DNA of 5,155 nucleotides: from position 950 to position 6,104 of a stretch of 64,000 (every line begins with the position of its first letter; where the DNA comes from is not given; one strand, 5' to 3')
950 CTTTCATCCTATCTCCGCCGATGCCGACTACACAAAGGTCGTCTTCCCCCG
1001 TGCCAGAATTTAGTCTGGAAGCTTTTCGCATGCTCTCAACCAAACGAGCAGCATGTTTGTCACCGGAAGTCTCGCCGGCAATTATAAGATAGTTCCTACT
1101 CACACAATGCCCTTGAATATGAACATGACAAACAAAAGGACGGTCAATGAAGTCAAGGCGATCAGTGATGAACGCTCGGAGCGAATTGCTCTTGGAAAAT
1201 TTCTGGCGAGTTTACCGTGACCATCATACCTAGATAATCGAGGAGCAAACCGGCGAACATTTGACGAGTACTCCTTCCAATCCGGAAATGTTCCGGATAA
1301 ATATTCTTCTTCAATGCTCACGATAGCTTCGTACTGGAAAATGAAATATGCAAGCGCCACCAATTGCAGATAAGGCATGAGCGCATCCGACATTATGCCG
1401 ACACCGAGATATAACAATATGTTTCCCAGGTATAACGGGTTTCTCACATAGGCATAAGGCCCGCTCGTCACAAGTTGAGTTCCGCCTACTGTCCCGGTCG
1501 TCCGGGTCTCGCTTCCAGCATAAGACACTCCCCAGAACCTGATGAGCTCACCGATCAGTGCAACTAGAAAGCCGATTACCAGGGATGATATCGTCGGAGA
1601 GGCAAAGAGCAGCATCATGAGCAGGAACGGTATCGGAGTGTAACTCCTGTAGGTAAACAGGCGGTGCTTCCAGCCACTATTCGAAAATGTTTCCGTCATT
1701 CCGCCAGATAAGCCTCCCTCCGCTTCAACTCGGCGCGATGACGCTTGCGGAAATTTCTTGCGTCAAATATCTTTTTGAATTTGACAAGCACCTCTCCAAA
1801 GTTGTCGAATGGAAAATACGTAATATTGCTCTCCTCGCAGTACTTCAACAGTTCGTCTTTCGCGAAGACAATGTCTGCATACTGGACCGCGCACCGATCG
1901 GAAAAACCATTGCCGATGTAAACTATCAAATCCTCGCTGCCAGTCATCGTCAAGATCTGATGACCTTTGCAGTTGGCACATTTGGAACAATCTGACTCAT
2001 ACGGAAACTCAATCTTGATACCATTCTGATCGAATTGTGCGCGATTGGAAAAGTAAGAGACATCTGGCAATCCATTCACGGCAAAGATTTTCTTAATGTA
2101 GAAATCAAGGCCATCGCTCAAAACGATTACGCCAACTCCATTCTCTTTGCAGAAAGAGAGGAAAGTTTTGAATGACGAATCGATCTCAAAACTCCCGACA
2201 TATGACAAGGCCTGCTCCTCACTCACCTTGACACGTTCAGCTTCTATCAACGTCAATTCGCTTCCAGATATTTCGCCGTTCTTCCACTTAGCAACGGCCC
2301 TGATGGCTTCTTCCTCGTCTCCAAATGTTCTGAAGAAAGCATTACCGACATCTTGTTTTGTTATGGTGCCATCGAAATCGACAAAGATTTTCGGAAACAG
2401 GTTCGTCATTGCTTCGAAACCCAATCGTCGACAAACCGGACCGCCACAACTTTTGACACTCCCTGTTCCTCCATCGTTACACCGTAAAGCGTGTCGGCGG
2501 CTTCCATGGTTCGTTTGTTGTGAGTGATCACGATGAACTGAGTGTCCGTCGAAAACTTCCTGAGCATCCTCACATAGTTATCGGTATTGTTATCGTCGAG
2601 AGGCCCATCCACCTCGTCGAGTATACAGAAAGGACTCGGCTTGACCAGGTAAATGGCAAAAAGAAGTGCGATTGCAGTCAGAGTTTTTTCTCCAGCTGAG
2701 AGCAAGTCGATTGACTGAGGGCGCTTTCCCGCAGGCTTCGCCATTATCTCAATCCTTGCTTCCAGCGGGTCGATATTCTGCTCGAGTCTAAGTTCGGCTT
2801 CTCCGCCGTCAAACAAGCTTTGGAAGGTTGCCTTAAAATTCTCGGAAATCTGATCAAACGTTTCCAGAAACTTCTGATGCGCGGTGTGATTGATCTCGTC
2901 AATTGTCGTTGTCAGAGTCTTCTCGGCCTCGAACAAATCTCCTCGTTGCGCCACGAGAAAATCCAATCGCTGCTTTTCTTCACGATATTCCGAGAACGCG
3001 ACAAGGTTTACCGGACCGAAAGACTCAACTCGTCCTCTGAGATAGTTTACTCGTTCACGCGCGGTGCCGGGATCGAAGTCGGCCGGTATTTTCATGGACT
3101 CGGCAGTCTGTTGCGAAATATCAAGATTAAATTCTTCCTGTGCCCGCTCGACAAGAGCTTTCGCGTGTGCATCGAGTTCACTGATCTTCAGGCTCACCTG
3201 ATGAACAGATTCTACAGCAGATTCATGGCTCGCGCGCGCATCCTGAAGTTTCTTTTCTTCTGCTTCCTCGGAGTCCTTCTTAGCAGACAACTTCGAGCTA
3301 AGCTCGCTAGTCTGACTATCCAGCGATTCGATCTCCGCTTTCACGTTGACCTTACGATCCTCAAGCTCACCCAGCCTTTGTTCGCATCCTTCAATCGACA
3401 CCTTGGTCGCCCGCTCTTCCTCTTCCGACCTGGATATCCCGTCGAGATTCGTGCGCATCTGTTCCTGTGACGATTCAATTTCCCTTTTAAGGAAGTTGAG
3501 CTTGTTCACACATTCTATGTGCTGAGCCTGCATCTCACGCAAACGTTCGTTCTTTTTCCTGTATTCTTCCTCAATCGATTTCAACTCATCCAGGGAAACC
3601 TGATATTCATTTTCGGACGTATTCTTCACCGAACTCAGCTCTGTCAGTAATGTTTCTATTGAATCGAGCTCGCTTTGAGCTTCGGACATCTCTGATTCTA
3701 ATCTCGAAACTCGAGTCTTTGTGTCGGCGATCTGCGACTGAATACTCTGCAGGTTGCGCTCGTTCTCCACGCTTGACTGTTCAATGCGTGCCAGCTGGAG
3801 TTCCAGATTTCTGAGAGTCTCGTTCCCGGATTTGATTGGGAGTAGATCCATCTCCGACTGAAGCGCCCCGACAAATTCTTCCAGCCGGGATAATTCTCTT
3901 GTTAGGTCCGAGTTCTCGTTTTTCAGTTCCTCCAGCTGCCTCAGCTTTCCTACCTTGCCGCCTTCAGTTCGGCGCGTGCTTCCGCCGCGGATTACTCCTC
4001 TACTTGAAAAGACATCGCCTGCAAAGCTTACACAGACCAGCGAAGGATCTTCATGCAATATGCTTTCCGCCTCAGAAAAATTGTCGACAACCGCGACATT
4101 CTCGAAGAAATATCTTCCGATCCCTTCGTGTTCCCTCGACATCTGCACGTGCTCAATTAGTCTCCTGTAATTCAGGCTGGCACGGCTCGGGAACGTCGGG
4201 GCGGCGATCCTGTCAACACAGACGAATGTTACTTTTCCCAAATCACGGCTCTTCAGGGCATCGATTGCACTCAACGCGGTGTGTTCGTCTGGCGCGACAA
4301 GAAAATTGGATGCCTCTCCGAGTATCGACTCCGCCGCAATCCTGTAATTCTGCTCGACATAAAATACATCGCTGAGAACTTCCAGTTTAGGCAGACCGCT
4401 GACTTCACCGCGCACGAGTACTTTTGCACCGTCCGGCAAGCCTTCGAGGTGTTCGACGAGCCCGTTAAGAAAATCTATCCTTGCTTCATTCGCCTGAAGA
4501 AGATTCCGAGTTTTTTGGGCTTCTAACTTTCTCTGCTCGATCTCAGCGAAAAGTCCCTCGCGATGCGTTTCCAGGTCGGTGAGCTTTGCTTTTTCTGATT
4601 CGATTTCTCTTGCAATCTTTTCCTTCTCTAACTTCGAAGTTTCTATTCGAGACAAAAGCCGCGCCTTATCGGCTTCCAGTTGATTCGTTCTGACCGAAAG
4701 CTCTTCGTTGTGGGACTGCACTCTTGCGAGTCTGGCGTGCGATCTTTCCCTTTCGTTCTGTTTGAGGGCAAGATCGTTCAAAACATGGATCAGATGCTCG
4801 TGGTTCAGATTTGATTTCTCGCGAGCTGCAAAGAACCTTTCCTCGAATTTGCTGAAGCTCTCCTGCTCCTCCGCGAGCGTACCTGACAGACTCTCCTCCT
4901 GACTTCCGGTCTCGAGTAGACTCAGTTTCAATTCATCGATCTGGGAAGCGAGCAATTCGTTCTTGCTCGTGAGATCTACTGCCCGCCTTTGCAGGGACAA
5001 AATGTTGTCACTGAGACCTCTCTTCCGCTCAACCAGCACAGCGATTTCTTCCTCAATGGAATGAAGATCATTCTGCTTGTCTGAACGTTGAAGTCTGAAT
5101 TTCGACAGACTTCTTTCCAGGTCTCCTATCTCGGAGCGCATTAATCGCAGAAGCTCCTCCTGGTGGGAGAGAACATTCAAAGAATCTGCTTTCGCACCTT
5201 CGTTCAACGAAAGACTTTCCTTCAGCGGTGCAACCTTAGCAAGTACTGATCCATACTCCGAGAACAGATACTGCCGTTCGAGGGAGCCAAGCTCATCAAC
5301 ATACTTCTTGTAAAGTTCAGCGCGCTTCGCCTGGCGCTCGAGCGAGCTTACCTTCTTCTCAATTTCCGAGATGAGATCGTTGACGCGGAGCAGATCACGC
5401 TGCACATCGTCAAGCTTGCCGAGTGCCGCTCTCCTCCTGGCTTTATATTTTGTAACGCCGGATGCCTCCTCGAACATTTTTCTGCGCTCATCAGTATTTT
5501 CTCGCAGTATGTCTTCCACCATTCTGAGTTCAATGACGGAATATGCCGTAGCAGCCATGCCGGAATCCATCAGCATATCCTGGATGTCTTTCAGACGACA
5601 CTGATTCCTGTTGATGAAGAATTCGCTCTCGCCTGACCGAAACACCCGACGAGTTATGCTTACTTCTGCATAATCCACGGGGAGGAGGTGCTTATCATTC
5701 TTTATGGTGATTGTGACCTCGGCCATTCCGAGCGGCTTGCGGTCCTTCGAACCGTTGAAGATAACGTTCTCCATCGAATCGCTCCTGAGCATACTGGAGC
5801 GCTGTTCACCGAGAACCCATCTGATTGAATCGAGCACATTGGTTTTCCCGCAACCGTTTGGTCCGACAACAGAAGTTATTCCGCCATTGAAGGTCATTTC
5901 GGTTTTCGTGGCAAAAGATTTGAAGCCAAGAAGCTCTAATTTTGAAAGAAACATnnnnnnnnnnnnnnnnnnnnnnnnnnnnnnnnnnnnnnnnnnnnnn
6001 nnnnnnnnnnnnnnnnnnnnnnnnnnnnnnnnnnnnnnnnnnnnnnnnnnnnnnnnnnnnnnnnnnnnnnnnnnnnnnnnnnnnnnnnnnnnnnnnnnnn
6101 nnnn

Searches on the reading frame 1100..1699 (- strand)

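Call 9: search_protein_families(library=pfam, proteins=[window:1100-1699:-], max_evalue=0.001)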
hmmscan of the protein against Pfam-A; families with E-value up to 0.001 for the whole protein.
window:1100-1699:- (199 aa): 2 families
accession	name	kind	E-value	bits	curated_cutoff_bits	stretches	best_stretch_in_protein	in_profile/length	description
PF04191.18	PEMT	-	3.1e-11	44.1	25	1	40-138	3-102/105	Phospholipid methyltransferase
PF04140.19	ICMT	-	2.7e-08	34.6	24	1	46-133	4-92/95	Isoprenylcysteine carboxyl methyltransferase (ICMT) family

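Call 70: search_protein_families(library=ncbifam, proteins=[window:1100-1699:-], max_evalue=0.00001)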
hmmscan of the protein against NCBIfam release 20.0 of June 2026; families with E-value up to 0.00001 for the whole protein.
window:1100-1699:- (199 aa): 1 family
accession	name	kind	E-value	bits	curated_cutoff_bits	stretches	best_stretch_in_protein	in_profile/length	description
TIGR04571.1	LmtA_Leptospira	exception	4.4e-17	62.6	325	1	14-192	14-202/252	lipid A Kdo2 1-phosphate O-methyltransferase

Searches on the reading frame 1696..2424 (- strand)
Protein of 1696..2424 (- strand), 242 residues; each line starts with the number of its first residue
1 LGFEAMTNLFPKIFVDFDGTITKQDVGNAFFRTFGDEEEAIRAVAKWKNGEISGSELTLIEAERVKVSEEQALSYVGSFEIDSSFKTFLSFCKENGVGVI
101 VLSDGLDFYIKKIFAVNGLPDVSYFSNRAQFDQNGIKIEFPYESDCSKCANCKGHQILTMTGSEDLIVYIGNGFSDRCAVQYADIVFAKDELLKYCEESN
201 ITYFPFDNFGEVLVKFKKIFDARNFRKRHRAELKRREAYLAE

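Call 9: search_protein_families(library=pfam, proteins=[window:1696-2424:-], max_evalue=0.001)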
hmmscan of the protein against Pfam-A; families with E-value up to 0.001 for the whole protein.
window:1696-2424:- (242 aa): 2 families
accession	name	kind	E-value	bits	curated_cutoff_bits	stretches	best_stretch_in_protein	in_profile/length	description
PF06888.18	Put_Phosphatase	-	3.5e-11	43.4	27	1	14-181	4-186/234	Putative Phosphatase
PF12710.13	HAD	-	2.9e-08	34.8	27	1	13-179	1-187/189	haloacid dehalogenase-like hydrolase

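Call 70: search_protein_families(library=ncbifam, proteins=[window:1696-2424:-], max_evalue=0.00001)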
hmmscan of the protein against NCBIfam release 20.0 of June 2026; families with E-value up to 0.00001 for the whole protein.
window:1696-2424:- (242 aa): 4 families
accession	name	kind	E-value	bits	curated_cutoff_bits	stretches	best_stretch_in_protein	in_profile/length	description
TIGR01489.1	DKMTPPase-SF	subfamily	6e-34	117.8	81.55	1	13-190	4-188/188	MtnX-like HAD-IB family phosphatase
NF007103.0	PRK09552.1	equivalog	4.8e-31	108.2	292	1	11-220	4-216/220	2-hydroxy-3-keto-5-methylthiopentenyl-1-phosphate phosphatase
TIGR03333.1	salvage_mtnX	equivalog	7.1e-28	98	303.2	1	13-219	2-211/214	2-hydroxy-3-keto-5-methylthiopentenyl-1-phosphate phosphatase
TIGR01488.1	HAD-SF-IB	subfamily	5.3e-22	78.6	45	1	13-181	2-175/177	HAD-IB family phosphatase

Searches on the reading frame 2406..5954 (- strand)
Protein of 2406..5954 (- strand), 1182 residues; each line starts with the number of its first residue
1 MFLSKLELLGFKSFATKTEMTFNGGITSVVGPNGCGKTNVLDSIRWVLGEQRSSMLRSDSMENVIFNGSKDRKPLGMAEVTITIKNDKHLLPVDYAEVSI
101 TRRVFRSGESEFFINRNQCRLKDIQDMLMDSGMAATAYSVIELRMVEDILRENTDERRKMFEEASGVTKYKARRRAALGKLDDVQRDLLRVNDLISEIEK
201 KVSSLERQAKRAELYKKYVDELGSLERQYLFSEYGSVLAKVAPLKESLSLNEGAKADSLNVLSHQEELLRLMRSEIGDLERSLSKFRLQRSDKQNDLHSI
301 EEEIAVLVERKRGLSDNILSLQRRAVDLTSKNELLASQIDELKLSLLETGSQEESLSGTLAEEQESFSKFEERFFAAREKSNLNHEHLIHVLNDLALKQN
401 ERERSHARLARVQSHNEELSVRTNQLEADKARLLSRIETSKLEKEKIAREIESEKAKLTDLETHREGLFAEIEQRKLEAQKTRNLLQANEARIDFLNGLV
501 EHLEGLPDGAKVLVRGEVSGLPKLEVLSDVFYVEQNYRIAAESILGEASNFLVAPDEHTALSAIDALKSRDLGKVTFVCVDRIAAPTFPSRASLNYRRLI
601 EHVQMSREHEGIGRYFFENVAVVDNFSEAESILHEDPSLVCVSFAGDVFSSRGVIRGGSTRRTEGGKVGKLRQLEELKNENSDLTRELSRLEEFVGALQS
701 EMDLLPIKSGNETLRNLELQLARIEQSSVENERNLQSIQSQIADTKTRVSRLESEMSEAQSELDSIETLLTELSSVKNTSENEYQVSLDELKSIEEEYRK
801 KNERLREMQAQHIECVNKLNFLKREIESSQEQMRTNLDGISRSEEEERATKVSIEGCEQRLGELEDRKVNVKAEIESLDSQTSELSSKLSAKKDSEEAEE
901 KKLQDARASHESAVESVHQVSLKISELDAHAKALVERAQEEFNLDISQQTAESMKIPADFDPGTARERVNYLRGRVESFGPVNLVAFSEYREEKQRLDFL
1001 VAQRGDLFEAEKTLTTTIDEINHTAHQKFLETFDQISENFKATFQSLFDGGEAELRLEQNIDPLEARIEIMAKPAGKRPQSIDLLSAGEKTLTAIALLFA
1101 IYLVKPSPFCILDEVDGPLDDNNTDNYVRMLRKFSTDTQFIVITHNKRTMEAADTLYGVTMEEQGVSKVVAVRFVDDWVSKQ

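Call 9: search_protein_families(library=pfam, proteins=[window:2406-5954:-], max_evalue=0.001)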
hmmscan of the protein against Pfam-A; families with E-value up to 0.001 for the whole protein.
window:2406-5954:- (1182 aa): 7 families
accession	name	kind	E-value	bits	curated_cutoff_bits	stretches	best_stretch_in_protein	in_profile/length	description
PF02463.25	SMC_N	-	1.1e-68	231.4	40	1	2-1168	1-220/220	RecF/RecN/SMC N terminal domain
PF06470.18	SMC_hinge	-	3.7e-18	66.5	22.5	1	526-632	7-115/116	SMC proteins Flexible Hinge Domain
PF13304.12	AAA_21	-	4.5e-11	43.8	27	2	26-53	1-26/304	AAA domain, putative AbiEii toxin, Type IV TA system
PF13175.12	AAA_15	-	2.9e-08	34.2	32.1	1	1-387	1-288/374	AAA ATPase domain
PF13476.12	AAA_23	-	8.1e-06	27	27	1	5-214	1-189/201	AAA domain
PF24922.1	ACBP4_C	-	0.00017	22.2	31.2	1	713-780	26-92/105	Acyl-CoA-binding domain-containing protein 4-6, C-terminal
PF13555.12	AAA_29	-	0.00038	20.6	27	0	3-48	1-46/61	P-loop containing region of AAA domain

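Call 70: search_protein_families(library=ncbifam, proteins=[window:2406-5954:-], max_evalue=0.00001)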
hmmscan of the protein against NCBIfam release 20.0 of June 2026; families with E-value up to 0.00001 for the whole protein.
window:2406-5954:- (1182 aa): 12 families
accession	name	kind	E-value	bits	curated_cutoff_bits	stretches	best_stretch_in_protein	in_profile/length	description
TIGR02168.1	SMC_prok_B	equivalog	2.7e-287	956.1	567.35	1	2-1173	1-1180/1181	chromosome segregation protein SMC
TIGR02169.1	SMC_prok_A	equivalog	3.5e-156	521.8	729.4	1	3-1173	2-1164/1165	chromosome segregation protein SMC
NF045487.1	ASRP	equivalog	5.7e-27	94.6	300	2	16-501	6-446/593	archaea-specific SMC-related protein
NF045780.1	TrlF_fam_ATP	equivalog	8.5e-13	47.9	350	0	683-1146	416-884/944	TrlF family AAA-like ATPase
NF041034.1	Rad50_Sulf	equivalog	1.4e-12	46.3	1000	0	4-114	4-96/872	DNA double-strand break repair ATPase Rad50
NF003034.1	PRK03918.1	equivalog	2.5e-12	45.6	700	0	891-1170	609-876/878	DNA double-strand break repair ATPase Rad50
NF002244.0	PRK01156.1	equivalog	1.3e-09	36.7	847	0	1079-1172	796-894/895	DNA double-strand break repair ATPase Rad50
TIGR03608.1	L_ocin_972_ABC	subfamily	2.8e-08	33.5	254.85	0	1079-1155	129-202/206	putative bacteriocin export ABC transporter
NF002572.0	PRK02224.1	equivalog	4.3e-08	31.9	1087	0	778-1024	212-441/888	DNA double-strand break repair ATPase Rad50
TIGR00634.1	recN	equivalog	1.7e-06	27.3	407.85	0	16-126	14-123/563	DNA repair protein RecN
TIGR00611.2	recf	equivalog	5.1e-06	25.9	172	1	3-65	1-59/339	DNA replication/repair protein RecF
TIGR03411.1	urea_trans_UrtD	equivalog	8e-06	25.7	304.1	0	21-44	25-48/242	urea ABC transporter ATP-binding protein UrtD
